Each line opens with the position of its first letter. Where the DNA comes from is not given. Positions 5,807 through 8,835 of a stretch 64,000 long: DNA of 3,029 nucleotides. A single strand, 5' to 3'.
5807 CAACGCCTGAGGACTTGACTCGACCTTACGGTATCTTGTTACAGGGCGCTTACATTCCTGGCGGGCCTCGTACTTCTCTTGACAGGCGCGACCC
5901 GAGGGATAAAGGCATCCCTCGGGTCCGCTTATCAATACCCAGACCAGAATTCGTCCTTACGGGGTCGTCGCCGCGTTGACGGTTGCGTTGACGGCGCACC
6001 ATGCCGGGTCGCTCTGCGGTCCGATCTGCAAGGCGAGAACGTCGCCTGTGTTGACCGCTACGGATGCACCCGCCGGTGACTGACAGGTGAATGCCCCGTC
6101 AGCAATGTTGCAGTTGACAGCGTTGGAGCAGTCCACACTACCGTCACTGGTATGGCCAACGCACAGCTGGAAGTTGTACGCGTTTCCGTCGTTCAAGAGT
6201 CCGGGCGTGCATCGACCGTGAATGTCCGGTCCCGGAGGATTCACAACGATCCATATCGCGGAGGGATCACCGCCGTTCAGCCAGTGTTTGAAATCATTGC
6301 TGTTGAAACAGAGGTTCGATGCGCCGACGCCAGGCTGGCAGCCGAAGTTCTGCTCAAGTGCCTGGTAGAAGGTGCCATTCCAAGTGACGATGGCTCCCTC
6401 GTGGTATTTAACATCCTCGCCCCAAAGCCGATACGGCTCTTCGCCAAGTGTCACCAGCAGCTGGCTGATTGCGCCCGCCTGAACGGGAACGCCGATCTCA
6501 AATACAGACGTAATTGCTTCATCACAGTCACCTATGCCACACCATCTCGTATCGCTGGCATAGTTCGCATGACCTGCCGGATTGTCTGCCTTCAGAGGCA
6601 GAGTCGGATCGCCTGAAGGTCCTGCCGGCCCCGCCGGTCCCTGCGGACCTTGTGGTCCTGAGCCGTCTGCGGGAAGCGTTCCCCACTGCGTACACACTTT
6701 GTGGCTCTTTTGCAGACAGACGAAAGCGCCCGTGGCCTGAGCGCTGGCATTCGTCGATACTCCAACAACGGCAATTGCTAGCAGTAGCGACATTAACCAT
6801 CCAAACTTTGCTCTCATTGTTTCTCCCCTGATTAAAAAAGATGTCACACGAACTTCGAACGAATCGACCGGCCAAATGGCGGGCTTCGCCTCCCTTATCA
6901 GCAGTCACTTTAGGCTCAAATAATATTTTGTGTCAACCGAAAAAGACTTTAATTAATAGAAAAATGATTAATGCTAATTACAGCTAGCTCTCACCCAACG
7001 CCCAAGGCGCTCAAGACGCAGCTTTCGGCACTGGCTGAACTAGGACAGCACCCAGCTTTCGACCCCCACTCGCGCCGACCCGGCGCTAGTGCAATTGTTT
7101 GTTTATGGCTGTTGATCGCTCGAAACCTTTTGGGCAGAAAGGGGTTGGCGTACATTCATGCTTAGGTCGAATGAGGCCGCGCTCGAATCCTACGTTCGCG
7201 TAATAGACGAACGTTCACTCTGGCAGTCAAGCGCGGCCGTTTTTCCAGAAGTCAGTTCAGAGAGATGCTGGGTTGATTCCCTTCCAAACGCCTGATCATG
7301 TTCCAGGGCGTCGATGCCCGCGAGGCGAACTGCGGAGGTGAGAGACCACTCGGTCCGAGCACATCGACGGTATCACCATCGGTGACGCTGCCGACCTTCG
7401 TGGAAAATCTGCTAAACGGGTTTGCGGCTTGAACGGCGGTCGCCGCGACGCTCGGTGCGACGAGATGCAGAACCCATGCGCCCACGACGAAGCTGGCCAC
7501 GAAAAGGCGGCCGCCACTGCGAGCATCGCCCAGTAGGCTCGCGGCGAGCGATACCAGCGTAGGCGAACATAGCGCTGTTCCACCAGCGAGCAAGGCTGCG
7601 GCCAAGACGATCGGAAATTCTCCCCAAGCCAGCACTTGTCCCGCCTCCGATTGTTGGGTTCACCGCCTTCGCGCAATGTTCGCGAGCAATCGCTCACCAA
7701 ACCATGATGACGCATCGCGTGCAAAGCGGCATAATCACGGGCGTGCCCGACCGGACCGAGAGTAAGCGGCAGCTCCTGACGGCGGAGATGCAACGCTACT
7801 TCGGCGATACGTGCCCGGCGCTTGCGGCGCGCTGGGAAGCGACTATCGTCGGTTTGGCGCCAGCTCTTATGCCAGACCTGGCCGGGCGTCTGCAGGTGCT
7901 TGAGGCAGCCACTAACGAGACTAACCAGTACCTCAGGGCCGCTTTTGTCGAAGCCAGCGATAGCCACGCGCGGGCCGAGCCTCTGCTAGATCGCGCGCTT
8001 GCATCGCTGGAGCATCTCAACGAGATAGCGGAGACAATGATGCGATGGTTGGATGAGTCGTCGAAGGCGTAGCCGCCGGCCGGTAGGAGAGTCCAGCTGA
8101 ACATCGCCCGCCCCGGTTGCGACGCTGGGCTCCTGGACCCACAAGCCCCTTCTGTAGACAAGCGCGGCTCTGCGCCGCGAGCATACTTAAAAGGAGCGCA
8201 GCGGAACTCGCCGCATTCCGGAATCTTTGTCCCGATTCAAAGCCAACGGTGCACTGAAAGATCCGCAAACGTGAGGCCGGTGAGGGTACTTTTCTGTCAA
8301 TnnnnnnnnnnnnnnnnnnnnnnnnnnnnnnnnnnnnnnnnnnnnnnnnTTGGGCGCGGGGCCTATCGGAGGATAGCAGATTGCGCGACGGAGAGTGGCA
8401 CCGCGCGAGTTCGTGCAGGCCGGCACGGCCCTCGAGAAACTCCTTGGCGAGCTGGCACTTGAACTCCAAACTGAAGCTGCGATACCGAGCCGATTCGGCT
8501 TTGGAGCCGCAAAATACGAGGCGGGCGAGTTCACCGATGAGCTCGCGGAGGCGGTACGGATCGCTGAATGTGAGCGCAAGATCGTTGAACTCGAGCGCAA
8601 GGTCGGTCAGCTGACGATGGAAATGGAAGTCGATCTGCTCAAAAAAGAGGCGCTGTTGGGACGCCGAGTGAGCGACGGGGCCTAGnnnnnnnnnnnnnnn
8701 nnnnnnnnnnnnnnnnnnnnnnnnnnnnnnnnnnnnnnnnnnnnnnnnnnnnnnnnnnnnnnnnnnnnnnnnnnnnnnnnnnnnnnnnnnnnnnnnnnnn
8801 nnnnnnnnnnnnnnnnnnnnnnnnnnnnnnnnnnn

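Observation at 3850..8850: AT-rich, IS-scarred accretion zone next to the ICE with a Cys-rich collagen-like/CBM5-12-like secreted protein and a dead SNase-like nuclease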

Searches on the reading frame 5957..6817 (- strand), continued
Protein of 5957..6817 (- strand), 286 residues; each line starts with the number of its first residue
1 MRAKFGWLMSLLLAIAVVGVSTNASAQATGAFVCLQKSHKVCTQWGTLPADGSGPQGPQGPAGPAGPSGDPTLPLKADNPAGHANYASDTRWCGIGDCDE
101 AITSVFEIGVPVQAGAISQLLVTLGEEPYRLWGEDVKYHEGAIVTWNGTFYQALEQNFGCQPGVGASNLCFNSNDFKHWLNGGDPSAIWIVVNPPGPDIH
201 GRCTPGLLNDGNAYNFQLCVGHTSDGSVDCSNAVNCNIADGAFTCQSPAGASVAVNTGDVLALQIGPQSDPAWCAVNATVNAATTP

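Call 99: find_encoding_contigs(protein=P0006, flank=10000, max_places=3)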
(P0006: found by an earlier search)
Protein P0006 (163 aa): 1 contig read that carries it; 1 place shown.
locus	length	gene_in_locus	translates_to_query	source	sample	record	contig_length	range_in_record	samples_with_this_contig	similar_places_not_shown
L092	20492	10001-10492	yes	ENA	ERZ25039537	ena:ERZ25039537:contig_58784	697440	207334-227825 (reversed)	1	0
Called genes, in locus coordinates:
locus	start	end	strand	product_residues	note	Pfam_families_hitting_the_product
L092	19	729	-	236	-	PF12708:Pect-lyase_RHGA_epim (weak)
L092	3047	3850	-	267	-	-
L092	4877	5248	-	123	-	PF00665:rve (weak), PF13683:rve_3, PF13333:rve_2 (faint)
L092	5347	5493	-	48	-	-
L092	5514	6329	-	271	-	PF13384:HTH_23, PF13518:HTH_28 (weak), PF13551:HTH_29 (faint), PF13565:HTH_32, PF00665:rve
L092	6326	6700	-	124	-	PF01527:HTH_Tnp_1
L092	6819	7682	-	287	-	PF01695:IstB_IS21, PF00308:Bac_DnaA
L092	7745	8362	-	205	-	-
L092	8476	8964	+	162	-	-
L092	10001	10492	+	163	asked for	-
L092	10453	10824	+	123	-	-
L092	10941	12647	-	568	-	-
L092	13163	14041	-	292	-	PF09588:YqaJ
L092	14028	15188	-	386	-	PF04404:ERF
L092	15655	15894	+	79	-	PF13551:HTH_29 (weak)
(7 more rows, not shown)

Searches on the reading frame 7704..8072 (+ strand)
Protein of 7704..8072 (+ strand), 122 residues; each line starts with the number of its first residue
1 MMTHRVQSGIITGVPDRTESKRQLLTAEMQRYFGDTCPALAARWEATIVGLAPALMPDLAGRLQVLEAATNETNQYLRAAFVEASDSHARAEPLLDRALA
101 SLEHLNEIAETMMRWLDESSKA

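Call 3: search_protein_families(library=pfam, proteins=[window:7704-8072:+], max_evalue=1)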
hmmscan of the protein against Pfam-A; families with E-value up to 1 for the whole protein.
window:7704-8072:+ (122 aa): 1 family
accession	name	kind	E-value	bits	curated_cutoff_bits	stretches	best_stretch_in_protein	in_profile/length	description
PF08074.17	CHDCT2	-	0.12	12.9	27.7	1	59-112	58-110/146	CHDCT2 (NUC038) domain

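Call 19: search_protein_families(library=ncbifam, proteins=[window:7704-8072:+], max_evalue=1)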
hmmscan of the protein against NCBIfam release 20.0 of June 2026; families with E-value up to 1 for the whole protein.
window:7704-8072:+ (122 aa): 1 family
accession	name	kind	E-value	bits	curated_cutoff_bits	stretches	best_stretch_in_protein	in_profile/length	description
NF041505.1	HrpD6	equivalog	0.014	15.6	100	1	61-92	26-58/80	HrpD6 family protein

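Call 63: search_protein_families(library=phrogs, proteins=[window:7704-8072:+], max_evalue=0.1)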
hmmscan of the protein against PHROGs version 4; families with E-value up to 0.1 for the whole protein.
window:7704-8072:+ (122 aa): 0 families

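Call 87: search_dna_similar(query=window:7704-8072:+, collection=plasmids, mode=protein, max_evalue=0.01, max_rows=8)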
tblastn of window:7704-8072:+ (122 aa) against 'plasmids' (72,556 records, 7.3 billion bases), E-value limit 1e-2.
No match.

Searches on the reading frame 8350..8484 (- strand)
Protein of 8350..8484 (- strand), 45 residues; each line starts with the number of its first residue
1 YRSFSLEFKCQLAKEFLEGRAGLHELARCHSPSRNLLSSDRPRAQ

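Call 18: search_protein_families(library=pfam, proteins=[window:8350-8484:-], max_evalue=1)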
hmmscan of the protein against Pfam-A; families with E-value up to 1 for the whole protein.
seq(45 aa): 1 family
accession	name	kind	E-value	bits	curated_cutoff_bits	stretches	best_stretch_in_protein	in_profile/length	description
PF01527.26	HTH_Tnp_1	-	0.0047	17.6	24.1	1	2-37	5-40/75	Transposase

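Call 19: search_protein_families(library=ncbifam, proteins=[window:8350-8484:-], max_evalue=1)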
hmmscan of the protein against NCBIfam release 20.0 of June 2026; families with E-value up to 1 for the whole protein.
seq(45 aa): 2 families
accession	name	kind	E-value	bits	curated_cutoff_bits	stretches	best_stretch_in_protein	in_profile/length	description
NF047595.1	IS66_ISRel24_TnpA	equivalog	0.00028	21.5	74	1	2-39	3-40/113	IS66-like element accessory protein TnpA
NF038385.1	IS66_access_TnpA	equivalog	0.025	14.2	150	1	3-37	88-122/190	IS66-like element accessory protein TnpA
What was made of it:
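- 8350..8484 (-): HTH half of an IS3/IS66-type OrfA. PF01527 E 4.7e-3; NF047595 2.8e-4 (calls 18, 19).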

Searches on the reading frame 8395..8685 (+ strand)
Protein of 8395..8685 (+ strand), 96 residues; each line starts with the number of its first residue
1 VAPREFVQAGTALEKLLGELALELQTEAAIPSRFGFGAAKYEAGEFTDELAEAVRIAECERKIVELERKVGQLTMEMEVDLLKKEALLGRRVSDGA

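Call 3: search_protein_families(library=pfam, proteins=[window:8395-8685:+], max_evalue=1)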
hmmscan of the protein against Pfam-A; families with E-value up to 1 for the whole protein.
window:8395-8685:+ (96 aa): 1 family
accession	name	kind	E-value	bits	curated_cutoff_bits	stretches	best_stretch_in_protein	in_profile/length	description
PF18921.5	Cyanophycin_syn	-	0.024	15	27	1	7-40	48-81/115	Cyanophycin synthase-like N-terminal domain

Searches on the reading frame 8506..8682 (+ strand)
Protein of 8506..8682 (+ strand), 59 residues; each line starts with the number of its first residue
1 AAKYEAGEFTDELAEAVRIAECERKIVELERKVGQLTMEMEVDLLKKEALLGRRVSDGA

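Call 18: search_protein_families(library=pfam, proteins=[window:8506-8682:+], max_evalue=1)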
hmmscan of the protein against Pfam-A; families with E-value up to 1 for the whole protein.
seq(59 aa): 0 families

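Call 19: search_protein_families(library=ncbifam, proteins=[window:8506-8682:+], max_evalue=1)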
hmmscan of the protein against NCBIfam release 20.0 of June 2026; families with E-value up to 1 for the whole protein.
seq(59 aa): 2 families
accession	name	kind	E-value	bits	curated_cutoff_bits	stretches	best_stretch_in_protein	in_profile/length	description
NF006928.0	PRK09413.1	subfamily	0.088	13.3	229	1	12-53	66-105/121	IS2 repressor TnpA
NF033516.0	transpos_IS3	equivalog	0.18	11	160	1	4-52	38-85/369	IS3 family transposase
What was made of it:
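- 8506..8682 (+): Leucine-zipper half of the same type of OrfA, in opposite orientation and 21 bp from the HTH half. Weak NCBIfam hits (call 19).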
